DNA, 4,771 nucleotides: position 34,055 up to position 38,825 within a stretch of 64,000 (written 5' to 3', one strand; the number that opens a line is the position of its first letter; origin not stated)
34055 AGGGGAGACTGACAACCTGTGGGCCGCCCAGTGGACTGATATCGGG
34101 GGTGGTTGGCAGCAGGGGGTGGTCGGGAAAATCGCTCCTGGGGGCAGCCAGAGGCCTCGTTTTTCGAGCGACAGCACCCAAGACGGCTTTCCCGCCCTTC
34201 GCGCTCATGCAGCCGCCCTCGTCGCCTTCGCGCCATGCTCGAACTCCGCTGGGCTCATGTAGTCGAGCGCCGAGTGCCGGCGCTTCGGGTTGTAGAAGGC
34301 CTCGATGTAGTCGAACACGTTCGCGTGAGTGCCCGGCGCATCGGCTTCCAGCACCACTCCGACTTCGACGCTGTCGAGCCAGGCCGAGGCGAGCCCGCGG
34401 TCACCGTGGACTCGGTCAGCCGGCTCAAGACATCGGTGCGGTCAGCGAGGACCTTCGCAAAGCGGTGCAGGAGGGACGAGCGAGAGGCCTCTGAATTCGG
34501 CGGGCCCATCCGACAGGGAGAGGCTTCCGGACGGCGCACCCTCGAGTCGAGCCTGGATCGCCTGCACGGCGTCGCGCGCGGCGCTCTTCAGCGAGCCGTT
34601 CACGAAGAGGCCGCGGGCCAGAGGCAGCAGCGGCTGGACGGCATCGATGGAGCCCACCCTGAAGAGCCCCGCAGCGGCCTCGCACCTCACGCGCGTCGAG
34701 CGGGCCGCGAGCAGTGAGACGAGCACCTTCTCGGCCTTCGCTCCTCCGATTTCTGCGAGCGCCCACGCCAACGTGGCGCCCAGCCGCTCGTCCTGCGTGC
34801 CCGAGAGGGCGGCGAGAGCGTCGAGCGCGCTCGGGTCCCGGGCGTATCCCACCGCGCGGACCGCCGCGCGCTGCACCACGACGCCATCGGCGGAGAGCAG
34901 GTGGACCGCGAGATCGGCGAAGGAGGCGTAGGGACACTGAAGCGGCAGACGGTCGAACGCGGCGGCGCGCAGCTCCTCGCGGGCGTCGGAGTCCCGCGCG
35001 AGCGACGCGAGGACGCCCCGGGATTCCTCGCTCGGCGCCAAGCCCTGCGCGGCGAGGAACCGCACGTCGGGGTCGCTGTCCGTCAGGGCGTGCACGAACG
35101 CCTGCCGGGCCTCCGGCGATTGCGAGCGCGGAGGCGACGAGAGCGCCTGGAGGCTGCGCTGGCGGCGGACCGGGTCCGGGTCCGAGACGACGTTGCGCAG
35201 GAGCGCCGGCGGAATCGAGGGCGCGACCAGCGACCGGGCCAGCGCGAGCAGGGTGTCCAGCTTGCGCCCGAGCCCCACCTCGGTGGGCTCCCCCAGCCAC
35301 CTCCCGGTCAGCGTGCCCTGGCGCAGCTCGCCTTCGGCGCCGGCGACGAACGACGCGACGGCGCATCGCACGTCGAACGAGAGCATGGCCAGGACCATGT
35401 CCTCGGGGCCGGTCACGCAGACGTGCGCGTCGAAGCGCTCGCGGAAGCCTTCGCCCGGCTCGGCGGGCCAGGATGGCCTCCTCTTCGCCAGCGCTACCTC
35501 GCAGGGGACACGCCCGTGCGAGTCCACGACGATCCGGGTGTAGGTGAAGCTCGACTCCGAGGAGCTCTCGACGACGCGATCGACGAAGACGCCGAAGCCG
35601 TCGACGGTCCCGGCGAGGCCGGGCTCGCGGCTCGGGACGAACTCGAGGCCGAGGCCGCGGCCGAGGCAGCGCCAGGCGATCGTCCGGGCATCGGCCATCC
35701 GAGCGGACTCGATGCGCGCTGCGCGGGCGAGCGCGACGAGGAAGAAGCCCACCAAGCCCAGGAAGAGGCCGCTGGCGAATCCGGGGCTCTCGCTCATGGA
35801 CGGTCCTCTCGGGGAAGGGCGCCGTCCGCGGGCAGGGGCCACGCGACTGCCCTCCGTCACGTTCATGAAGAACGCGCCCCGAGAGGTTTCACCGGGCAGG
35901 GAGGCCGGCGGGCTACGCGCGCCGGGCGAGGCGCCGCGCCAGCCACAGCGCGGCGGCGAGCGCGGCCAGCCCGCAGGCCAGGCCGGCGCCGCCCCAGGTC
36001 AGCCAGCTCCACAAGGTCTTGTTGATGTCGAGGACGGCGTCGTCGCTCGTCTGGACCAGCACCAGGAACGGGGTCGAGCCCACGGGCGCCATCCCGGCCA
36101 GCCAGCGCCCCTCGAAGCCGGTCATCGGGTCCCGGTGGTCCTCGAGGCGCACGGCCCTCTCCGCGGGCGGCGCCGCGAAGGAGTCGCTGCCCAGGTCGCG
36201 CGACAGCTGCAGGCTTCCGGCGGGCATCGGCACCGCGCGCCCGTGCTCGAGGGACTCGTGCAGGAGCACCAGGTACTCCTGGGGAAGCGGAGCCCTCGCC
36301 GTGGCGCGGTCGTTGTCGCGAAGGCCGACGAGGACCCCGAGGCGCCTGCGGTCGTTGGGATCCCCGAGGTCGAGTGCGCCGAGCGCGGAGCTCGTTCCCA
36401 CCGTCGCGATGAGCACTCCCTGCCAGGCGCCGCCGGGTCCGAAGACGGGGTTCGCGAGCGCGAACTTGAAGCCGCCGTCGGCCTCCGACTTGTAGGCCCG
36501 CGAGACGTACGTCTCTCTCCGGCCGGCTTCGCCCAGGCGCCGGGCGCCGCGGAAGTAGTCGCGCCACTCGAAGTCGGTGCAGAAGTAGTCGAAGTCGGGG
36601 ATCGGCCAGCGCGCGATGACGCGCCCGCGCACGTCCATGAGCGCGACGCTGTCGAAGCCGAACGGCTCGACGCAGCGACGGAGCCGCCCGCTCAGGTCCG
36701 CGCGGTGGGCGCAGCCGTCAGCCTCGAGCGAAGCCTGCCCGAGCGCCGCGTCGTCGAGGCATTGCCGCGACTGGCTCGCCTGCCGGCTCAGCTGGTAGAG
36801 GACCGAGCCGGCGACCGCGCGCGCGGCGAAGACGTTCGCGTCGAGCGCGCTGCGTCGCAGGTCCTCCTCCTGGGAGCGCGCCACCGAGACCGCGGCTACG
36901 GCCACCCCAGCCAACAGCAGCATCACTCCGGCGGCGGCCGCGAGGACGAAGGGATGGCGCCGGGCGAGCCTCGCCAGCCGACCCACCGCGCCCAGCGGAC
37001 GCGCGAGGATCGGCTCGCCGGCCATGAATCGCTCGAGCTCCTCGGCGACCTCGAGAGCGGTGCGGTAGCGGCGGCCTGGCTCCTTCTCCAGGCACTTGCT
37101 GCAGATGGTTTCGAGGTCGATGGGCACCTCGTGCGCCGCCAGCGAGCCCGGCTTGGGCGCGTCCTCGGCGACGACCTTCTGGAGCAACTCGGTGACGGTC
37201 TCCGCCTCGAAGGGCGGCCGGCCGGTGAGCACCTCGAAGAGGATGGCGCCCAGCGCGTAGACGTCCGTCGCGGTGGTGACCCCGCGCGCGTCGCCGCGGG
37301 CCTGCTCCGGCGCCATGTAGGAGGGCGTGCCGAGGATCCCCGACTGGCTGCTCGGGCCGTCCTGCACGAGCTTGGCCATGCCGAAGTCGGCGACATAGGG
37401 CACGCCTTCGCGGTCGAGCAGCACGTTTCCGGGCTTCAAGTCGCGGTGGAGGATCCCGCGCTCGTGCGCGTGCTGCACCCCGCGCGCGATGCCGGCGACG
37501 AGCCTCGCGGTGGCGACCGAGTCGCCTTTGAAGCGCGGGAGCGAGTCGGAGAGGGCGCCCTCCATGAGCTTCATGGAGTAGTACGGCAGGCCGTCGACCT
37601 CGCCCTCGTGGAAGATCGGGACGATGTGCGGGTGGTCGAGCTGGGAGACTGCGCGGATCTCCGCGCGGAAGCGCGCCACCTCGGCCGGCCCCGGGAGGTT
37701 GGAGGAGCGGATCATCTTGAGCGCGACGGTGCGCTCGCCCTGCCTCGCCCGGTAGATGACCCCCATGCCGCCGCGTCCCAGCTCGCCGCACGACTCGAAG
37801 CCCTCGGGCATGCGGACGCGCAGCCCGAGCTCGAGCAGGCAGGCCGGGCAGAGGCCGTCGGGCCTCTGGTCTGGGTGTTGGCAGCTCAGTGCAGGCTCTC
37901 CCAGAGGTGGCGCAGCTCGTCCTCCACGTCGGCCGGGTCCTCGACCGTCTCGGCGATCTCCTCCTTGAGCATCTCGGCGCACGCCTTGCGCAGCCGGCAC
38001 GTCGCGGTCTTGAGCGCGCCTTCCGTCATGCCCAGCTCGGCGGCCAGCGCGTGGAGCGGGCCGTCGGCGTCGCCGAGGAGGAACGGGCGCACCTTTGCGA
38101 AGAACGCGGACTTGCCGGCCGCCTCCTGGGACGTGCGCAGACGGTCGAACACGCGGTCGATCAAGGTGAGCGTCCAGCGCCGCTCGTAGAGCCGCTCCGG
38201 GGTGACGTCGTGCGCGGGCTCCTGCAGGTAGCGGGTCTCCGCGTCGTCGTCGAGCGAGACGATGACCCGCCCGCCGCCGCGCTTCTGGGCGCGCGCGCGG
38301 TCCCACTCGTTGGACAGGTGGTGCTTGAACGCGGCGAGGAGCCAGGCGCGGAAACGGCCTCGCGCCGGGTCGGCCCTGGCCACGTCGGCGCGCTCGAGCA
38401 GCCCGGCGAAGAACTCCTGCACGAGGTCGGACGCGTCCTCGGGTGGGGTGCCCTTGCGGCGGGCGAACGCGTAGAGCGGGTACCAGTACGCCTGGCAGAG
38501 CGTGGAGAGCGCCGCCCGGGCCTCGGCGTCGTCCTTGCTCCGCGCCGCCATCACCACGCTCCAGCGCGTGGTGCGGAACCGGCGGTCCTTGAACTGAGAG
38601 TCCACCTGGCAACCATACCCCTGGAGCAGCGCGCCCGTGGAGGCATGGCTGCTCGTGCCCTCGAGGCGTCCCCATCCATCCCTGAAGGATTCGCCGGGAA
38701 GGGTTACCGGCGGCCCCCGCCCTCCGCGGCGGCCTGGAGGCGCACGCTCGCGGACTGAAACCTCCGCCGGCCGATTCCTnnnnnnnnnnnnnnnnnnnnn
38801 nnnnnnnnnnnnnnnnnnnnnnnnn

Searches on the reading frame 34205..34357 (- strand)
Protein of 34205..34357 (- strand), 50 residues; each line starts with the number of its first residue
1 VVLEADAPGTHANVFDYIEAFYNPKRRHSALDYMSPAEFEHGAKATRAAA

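Call 72: search_protein_families(library=pfam, proteins=[window:34205-34357:-], max_evalue=0.01)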
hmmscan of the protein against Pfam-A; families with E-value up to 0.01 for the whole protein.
window:34205-34357:- (50 aa): 2 families
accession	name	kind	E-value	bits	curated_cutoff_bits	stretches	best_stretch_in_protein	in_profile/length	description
PF13333.12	rve_2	-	4.8e-07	30.3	22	1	12-41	25-53/56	Integrase core domain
PF13683.12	rve_3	-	0.0057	16.8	26.5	1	21-36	52-67/67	Integrase core domain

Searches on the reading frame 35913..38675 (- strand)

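Call 41: search_protein_families(library=pfam, proteins=[window:35913-38675:-], max_evalue=0.01)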
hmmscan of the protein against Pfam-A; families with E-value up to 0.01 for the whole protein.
window:35913-38675:- (920 aa): 3 families
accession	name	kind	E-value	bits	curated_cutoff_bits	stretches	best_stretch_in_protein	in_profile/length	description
PF00069.31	Pkinase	-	5.6e-41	141.1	31.7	1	295-538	3-253/263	Protein kinase domain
PF07714.23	PK_Tyr_Ser-Thr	-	1.5e-27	97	23.1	1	298-537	6-249/258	Protein tyrosine and serine/threonine kinase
PF14531.12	Kinase-like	-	5.2e-05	23.1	25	1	381-490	139-252/289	Kinase-like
